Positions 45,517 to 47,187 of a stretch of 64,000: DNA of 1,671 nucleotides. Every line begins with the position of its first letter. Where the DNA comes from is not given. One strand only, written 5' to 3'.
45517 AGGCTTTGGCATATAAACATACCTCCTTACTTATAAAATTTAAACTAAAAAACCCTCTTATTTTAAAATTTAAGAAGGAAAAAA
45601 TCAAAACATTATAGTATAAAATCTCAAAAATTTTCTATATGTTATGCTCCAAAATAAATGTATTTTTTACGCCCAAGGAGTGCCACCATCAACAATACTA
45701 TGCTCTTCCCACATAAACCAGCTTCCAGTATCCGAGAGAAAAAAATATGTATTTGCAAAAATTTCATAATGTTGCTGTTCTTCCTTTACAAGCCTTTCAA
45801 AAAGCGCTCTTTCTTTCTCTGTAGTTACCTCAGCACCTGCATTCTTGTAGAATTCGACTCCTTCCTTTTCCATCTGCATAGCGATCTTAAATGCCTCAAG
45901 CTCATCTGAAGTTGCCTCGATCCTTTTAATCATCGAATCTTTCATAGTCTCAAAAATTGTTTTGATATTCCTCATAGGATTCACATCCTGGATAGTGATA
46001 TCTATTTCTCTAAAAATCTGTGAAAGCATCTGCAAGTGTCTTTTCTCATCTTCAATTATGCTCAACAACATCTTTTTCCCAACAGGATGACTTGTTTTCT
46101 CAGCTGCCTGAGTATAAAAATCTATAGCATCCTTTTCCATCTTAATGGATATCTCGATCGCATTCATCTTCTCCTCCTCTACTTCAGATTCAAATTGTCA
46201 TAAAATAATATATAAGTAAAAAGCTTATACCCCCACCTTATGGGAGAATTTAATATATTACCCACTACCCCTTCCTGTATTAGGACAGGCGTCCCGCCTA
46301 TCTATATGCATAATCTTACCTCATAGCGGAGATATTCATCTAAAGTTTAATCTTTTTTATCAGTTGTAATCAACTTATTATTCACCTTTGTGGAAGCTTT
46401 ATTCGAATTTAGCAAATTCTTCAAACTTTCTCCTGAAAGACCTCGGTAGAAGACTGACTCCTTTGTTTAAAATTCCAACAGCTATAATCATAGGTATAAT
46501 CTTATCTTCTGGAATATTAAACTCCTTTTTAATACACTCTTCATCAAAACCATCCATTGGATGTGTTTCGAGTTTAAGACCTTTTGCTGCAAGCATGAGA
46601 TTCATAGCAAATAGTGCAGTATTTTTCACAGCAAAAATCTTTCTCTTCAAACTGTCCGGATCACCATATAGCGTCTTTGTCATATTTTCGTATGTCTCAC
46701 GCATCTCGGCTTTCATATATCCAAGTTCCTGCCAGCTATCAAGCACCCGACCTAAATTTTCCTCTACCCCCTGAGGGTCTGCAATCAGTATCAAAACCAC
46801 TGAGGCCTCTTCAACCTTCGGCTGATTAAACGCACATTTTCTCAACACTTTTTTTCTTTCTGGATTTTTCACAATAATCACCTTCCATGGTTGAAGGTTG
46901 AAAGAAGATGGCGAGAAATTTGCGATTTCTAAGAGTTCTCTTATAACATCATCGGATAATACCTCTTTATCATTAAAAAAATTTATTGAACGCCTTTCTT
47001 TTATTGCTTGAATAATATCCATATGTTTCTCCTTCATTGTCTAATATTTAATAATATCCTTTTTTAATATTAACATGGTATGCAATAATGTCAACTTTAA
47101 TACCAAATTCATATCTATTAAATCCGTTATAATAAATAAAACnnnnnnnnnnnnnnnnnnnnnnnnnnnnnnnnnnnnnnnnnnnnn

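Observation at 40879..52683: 12-kb redox-defence island in which peptide-modifying-type rSAM enzymes are interleaved with O2/ROS/NO detoxification genes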

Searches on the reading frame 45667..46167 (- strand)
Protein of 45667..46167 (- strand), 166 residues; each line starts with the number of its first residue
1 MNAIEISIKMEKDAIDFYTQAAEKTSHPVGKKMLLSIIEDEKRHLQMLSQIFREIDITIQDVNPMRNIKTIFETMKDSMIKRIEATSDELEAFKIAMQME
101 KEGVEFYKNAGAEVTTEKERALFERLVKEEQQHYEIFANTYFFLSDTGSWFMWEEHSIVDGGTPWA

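Call 5: search_protein_families(library=pfam, proteins=[window:45667-46167:-], max_evalue=0.01)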
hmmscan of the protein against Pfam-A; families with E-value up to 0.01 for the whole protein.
window:45667-46167:- (166 aa): 5 families
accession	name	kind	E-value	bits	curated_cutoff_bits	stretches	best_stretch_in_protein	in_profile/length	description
PF02915.23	Rubrerythrin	-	2.1e-17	64.2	22.8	1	4-140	3-136/137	Rubrerythrin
PF09537.16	DUF2383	-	2.7e-06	27.9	30.8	1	4-53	6-55/111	Domain of unknown function (DUF2383)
PF07875.18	Coat_F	-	2.1e-05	25.1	25.7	0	96-137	9-51/63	Coat F domain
PF13668.12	Ferritin_2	-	2.3e-05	25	24.7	1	8-138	10-133/138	Ferritin-like domain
PF22277.2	EncFtn-like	-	0.00013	22.2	27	1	6-53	21-68/85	EncFtn-like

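Call 7: search_protein_families(library=ncbifam, proteins=[window:45667-46167:-], max_evalue=0.01)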
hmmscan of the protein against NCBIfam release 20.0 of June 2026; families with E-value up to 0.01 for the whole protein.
window:45667-46167:- (166 aa): 5 families
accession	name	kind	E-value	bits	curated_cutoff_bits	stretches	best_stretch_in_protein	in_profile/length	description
NF009413.0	PRK12775.1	equivalog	3.8e-10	38.2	1895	1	2-141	863-995/1006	putative trifunctional 2-polyprenylphenol hydroxylase/glutamate synthase subunit beta/ferritin domain-containing protein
NF058679.1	EncB_fam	subfamily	4.4e-10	39.6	90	1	2-60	23-81/117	encapsulin nanocompartment ferritin-likeEncB family encapsulin nanocompartment ferritin-like cargo protein cargo protein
NF045676.1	FeExpMbfA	equivalog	1e-09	38.2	450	2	8-54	104-150/318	iron exporter MbfA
TIGR04535.1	ferrit_encaps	subfamily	7.8e-08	32.3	125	1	2-57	17-71/114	encapsulin-associated ferritin-like protein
NF058678.1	EncB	exception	0.0071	16.5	210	0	10-58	21-69/160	encapsulin nanocompartment ferritin-like cargo protein EncB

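Call 67: search_solved_structures(query=window:45667-46167:-, max_evalue=0.01)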
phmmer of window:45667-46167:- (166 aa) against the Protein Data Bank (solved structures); distinct sequences matched with E-value up to 0.01: 8.
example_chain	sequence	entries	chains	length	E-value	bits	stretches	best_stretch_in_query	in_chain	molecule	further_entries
2fzf_A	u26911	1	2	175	8.6e-06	29.2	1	5-145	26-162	hypothetical protein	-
1mft_A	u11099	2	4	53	3.4e-05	27.3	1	7-50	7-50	Four-helix bundle model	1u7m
5c39_A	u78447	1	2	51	4.1e-05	27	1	8-50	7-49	P0 Manganese cluster peptide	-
1vjx_A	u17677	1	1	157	9.6e-05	25.8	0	3-54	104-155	putative ferritin-like diiron-carboxylate protein TM1526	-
2hz8_A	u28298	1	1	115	0.00012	25.5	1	4-50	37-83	De novo designed diiron protein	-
9u78_A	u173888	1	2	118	0.0012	22.3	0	27-52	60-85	Single Chain Protein of De Novo Designed Helix Bundles-4EH2 with KDPV Loop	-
2lfd_A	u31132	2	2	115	0.0041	20.5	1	8-47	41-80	Diiron protein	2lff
5vjs_A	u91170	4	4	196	0.0084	19.5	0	9-51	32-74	Reaction Center Maquette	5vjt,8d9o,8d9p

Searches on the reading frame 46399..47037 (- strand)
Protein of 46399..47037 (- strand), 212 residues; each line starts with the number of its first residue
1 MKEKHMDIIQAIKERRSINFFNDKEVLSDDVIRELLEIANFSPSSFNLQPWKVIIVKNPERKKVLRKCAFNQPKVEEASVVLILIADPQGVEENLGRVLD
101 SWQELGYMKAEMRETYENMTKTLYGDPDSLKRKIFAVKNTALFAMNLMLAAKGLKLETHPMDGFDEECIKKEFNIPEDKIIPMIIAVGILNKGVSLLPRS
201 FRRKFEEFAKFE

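Call 5: search_protein_families(library=pfam, proteins=[window:46399-47037:-], max_evalue=0.01)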
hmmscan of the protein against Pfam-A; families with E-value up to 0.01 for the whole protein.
window:46399-47037:- (212 aa): 2 families
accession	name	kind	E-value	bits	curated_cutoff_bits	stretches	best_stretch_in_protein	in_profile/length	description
PF00881.29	Nitroreductase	-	2.8e-26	93.1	23.5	1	12-188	1-166/167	Nitroreductase family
PF14512.11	TM1586_NiRdase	-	7.8e-06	26.1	27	1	25-58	153-186/215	Putative TM nitroreductase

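Call 66: search_protein_families(library=ncbifam, proteins=[window:46399-47037:-], max_evalue=0.00001)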
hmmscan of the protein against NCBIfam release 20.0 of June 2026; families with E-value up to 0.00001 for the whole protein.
window:46399-47037:- (212 aa): 4 families
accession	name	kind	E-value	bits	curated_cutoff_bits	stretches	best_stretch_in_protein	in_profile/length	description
NF008275.0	PRK11053.1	equivalog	2.1e-23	82.9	227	1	6-187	1-191/217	oxygen-insensitive NAD(P)H nitroreductase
NF003768.0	PRK05365.1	equivalog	8e-22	77.7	152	1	12-210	18-198/200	malonic semialdehyde reductase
NF008033.1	PRK10765.1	equivalog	1.3e-09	37.8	223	1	7-88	3-83/240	oxygen-insensitive NADPH nitroreductase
TIGR02476.1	BluB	equivalog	8.1e-09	35.2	150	1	6-67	7-67/205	5,6-dimethylbenzimidazole synthase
